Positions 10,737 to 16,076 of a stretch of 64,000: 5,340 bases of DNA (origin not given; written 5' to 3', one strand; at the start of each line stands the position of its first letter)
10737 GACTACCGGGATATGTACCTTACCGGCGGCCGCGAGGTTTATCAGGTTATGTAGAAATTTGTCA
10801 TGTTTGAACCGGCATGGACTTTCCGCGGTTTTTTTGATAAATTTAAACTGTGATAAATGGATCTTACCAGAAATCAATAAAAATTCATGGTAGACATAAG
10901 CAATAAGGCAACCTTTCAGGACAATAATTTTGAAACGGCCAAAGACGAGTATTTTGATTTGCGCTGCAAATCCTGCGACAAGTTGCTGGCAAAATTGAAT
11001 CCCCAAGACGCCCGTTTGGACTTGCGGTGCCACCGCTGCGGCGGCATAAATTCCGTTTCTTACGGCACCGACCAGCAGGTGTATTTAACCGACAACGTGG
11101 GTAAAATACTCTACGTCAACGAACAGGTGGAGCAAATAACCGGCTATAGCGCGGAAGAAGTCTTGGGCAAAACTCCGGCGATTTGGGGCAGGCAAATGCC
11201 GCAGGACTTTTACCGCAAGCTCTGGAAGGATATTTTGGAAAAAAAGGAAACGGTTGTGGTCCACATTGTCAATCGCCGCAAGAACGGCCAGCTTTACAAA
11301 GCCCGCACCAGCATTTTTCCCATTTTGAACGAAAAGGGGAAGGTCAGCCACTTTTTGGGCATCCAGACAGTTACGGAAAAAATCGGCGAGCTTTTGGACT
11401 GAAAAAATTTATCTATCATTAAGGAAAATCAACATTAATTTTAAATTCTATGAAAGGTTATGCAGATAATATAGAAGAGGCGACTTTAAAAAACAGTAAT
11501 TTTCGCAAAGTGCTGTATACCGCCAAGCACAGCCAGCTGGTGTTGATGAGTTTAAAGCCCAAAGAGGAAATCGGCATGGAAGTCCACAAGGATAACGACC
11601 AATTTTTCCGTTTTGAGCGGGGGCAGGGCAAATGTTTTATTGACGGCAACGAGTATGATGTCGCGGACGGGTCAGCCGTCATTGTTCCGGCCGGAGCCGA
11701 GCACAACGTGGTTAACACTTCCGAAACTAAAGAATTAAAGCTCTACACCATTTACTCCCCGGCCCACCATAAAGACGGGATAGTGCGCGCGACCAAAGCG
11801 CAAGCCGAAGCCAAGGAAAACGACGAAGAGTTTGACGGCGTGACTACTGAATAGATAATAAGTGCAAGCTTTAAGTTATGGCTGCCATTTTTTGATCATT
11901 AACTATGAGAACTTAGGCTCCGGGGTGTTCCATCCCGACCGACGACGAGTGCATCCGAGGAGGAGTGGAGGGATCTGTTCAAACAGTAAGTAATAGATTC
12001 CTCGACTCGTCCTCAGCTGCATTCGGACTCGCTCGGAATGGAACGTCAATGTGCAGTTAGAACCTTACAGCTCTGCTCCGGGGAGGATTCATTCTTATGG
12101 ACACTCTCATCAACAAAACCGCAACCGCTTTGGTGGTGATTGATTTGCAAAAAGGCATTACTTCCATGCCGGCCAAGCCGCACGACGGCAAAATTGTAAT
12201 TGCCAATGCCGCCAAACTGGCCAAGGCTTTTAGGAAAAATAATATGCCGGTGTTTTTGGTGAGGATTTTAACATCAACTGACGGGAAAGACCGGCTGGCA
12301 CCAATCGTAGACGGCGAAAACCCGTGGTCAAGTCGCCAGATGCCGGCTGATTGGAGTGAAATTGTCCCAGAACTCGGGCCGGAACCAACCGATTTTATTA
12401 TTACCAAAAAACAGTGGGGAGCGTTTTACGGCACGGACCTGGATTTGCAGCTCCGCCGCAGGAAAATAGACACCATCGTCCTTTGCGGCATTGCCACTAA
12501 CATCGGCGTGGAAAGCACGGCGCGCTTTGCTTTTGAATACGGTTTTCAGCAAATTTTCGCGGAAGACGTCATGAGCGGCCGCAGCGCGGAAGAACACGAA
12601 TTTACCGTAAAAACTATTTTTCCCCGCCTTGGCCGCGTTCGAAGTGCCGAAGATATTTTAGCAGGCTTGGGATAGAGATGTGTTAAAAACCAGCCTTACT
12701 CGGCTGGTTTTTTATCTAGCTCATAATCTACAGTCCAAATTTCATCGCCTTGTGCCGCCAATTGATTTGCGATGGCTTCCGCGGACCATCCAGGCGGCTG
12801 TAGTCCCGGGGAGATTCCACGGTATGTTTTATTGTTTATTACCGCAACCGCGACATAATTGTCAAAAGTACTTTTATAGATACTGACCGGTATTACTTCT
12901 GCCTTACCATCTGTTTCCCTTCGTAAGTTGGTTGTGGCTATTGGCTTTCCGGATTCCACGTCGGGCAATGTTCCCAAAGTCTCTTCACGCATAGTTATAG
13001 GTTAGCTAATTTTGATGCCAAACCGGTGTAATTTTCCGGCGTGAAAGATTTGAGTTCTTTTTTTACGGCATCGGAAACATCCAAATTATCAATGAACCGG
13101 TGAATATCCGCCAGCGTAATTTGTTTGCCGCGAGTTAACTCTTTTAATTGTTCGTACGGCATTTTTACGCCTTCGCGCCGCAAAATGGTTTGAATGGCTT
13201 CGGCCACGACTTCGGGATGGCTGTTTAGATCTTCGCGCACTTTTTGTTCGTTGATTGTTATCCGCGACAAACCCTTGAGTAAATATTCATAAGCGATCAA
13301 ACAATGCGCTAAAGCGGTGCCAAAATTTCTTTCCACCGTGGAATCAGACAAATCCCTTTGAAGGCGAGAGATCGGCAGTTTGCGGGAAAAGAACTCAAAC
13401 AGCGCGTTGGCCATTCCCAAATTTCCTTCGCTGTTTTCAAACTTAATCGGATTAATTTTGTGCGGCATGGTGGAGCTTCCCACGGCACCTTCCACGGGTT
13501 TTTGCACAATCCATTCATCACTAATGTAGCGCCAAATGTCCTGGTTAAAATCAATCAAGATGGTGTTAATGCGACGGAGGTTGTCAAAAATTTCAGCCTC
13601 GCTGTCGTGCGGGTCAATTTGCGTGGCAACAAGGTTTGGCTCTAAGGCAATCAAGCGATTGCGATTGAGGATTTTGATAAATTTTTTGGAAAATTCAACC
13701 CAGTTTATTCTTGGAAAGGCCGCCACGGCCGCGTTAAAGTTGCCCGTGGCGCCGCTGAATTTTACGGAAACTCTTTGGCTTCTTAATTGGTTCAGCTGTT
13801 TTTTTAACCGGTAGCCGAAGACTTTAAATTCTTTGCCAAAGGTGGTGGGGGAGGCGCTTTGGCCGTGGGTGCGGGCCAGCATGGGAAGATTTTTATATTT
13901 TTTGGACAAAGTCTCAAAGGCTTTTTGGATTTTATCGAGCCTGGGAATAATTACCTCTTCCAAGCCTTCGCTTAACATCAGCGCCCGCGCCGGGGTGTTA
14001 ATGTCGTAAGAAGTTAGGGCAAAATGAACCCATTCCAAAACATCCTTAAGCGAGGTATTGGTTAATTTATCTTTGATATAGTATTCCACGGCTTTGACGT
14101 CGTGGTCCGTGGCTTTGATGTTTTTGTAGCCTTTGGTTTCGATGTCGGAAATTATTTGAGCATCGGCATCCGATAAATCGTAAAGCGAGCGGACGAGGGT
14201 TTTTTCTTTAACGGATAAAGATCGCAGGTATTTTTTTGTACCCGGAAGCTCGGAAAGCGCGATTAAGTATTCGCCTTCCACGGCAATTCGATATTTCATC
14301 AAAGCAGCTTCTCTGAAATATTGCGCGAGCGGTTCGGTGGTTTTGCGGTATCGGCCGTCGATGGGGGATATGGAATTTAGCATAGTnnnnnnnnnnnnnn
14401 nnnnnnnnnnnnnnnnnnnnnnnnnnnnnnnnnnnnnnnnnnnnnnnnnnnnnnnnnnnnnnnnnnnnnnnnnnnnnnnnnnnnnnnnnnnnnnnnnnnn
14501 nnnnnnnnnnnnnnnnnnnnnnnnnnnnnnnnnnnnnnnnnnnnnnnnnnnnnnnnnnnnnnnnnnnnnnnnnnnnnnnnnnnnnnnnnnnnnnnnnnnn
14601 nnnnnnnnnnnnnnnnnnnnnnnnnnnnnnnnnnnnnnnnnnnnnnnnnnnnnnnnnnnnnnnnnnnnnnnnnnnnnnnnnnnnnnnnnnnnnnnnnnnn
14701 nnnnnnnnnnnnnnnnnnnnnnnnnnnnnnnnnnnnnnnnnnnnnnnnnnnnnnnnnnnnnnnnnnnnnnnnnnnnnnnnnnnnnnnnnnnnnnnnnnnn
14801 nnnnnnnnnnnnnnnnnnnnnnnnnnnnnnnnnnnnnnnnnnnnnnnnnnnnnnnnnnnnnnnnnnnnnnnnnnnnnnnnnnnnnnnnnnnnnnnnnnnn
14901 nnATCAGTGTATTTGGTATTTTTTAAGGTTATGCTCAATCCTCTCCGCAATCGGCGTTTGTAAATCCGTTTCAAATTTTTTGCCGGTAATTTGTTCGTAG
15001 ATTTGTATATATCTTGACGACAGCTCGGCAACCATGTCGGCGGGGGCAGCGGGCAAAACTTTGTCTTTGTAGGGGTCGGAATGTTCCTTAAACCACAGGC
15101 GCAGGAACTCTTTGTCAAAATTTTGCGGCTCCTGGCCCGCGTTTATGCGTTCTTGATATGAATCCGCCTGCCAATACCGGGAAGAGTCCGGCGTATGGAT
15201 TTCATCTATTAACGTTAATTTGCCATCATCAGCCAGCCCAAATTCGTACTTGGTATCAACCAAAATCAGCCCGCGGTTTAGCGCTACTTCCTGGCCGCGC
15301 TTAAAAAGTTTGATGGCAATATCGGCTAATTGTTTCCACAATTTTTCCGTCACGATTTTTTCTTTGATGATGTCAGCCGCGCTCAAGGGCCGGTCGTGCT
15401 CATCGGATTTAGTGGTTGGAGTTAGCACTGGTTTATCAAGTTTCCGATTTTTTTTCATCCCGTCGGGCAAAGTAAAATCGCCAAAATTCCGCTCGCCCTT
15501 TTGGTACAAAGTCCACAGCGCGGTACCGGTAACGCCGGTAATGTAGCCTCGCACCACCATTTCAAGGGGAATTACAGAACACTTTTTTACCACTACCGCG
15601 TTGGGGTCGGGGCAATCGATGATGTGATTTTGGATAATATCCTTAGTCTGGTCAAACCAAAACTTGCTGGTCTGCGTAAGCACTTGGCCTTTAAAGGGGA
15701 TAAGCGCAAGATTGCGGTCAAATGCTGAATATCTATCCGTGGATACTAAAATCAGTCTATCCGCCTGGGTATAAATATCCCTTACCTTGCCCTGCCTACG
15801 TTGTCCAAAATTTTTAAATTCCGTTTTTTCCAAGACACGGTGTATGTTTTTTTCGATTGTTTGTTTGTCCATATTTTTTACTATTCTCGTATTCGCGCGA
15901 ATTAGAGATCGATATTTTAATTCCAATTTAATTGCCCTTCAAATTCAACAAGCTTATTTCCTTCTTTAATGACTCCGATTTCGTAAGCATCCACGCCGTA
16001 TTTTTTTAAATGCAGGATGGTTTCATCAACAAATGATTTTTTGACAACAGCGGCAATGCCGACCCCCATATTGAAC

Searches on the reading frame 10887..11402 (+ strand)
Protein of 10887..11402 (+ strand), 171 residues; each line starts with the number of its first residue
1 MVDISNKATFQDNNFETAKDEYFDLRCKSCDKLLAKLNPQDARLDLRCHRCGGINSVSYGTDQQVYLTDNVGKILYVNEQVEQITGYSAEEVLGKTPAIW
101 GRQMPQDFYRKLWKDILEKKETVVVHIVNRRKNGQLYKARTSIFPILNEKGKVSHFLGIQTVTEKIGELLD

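Call 74: search_protein_families(library=pfam, proteins=[window:10887-11402:+], max_evalue=0.0001)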
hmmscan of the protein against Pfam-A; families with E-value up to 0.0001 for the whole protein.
window:10887-11402:+ (171 aa): 5 families
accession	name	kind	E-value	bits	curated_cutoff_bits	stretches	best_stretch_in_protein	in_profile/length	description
PF13426.13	PAS_9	-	3.7e-13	50.1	27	1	66-160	5-98/103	PAS domain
PF08447.18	PAS_3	-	6.4e-11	42.8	25.6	1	74-159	1-88/89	PAS fold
PF00989.32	PAS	-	2.1e-10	41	22.6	1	65-159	14-109/113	PAS fold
PF08448.16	PAS_4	-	3.1e-08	34.2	23.1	1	65-159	8-101/110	PAS fold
PF10122.14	Zn_ribbon_Com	-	2.9e-05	23.9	22.9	1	24-57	4-36/52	Mu-like prophage protein Com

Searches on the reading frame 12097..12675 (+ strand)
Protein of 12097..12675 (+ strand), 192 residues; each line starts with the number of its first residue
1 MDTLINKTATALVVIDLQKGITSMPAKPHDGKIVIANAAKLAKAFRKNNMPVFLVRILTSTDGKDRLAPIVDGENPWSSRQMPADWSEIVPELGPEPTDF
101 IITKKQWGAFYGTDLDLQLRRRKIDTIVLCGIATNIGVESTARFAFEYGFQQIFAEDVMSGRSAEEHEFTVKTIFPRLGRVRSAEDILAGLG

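Call 74: search_protein_families(library=pfam, proteins=[window:12097-12675:+], max_evalue=0.0001)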
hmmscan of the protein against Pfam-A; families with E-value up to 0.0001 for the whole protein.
window:12097-12675:+ (192 aa): 1 family
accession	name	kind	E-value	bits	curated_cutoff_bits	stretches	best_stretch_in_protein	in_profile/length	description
PF00857.26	Isochorismatase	-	5.4e-45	154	27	1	10-186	1-175/175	Isochorismatase domain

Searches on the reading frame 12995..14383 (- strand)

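Call 74: search_protein_families(library=pfam, proteins=[window:12995-14383:-], max_evalue=0.0001)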
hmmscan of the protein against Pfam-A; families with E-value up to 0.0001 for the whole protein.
window:12995-14383:- (462 aa): 2 families
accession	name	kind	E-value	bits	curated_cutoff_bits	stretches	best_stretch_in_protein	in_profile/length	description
PF08328.16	ASL_C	-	6.2e-48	162.1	35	1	339-453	1-115/115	Adenylosuccinate lyase C-terminal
PF00206.25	Lyase_1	-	2.7e-41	142.4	27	1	10-320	1-305/312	Lyase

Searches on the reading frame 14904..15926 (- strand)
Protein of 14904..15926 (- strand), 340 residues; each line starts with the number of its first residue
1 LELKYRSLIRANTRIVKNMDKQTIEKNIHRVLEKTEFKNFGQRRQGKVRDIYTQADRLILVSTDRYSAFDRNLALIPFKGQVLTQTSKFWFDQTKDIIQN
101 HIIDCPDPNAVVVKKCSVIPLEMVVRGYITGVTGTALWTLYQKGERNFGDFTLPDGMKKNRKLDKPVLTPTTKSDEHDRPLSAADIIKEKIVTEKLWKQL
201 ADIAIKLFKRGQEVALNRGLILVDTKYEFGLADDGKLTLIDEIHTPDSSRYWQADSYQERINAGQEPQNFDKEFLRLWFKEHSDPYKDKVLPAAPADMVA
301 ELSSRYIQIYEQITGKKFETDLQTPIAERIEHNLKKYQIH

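Call 74: search_protein_families(library=pfam, proteins=[window:14904-15926:-], max_evalue=0.0001)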
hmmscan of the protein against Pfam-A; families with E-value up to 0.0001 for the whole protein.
window:14904-15926:- (340 aa): 1 family
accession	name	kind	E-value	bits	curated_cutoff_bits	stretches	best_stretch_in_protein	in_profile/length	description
PF01259.24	SAICAR_synt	-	2.4e-72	243.9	20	1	44-290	3-230/233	SAICAR synthetase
